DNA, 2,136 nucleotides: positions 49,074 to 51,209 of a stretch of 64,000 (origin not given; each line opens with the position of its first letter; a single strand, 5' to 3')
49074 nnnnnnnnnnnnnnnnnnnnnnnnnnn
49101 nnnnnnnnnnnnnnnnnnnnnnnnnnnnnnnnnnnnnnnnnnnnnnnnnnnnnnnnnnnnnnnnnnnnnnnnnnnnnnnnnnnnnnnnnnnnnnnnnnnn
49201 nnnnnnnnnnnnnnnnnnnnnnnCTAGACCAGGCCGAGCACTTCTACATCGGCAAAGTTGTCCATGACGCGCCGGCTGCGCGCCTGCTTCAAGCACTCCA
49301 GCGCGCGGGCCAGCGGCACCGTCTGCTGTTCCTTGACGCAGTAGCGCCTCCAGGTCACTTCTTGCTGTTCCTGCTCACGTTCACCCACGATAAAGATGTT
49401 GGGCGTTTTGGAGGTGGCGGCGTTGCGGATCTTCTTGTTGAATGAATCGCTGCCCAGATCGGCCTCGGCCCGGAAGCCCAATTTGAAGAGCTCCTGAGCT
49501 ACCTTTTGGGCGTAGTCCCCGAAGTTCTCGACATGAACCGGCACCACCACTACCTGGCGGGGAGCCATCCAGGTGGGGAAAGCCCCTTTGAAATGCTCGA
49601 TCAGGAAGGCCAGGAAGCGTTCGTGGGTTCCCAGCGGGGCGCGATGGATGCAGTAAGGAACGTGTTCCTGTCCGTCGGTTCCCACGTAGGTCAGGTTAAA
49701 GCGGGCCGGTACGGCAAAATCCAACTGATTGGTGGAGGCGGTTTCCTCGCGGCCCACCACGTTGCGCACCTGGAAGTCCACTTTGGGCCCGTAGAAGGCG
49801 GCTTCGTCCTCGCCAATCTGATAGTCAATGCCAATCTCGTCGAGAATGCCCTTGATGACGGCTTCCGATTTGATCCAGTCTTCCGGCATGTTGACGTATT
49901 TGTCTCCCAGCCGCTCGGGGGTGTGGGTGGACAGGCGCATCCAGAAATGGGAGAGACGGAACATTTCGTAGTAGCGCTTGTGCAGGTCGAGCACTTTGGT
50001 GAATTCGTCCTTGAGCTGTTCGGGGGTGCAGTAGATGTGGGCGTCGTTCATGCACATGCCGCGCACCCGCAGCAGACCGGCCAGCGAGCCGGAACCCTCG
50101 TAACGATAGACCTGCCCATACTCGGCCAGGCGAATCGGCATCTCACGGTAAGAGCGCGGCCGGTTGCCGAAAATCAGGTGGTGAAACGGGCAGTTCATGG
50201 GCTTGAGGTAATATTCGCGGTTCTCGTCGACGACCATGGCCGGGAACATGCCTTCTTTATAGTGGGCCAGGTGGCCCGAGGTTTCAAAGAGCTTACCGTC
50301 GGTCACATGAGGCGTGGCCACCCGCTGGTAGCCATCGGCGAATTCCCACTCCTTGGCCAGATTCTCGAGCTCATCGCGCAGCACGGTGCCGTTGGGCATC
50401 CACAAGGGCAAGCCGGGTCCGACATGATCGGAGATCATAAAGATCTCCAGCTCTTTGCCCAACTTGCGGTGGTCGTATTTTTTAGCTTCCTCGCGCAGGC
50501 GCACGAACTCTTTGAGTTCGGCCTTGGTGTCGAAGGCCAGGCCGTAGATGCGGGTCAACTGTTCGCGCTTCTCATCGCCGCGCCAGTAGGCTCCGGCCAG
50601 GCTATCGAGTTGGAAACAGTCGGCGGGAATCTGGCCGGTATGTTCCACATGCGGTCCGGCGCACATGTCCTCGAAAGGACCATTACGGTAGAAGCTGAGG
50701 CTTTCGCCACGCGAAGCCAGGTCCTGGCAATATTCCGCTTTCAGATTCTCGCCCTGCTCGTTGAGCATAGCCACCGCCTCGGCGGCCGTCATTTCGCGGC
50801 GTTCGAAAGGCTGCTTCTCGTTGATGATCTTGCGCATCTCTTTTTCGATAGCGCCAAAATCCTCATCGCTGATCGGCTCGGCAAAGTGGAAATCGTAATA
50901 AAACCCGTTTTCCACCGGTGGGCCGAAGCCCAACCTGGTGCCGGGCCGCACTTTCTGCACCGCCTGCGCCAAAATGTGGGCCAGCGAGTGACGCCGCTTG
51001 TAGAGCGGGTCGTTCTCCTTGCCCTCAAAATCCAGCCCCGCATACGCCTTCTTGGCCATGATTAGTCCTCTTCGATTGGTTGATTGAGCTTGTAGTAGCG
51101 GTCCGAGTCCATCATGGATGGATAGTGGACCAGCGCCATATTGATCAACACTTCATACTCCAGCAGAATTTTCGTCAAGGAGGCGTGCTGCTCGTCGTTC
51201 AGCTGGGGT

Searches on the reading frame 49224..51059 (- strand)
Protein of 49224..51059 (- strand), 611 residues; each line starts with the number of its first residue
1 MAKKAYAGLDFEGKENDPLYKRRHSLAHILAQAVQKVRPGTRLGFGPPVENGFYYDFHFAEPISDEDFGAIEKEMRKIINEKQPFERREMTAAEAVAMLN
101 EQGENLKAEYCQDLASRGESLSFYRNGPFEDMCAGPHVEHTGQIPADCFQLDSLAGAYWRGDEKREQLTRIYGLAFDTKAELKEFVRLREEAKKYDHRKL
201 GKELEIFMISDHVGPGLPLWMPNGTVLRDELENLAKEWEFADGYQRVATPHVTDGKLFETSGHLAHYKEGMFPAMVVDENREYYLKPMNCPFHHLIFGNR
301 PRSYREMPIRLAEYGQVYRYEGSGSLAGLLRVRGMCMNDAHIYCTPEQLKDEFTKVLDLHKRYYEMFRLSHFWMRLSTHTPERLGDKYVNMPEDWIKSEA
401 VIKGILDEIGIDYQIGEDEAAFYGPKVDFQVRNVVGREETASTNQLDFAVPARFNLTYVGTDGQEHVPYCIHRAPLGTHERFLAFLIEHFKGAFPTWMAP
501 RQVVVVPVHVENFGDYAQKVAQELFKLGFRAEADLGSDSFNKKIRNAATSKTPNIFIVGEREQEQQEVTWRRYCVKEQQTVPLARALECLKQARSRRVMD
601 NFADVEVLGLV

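Call 59: search_protein_families(library=pfam, proteins=[window:49224-51059:-], max_evalue=0.00001)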
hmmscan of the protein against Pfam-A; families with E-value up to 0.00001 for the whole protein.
window:49224-51059:- (611 aa): 3 families
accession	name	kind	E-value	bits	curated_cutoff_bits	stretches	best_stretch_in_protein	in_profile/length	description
PF00587.30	tRNA-synt_2b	-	1.6e-39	136.3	29.3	1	278-490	5-179/179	tRNA synthetase class II core domain (G, H, P, S and T)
PF03129.25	HGTP_anticodon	-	1.6e-20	73.5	21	1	502-592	1-93/94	Anticodon binding domain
PF07973.19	tRNA_SAD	-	2e-09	37.7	24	1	122-172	2-44/44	Threonyl and Alanyl tRNA synthetase second additional domain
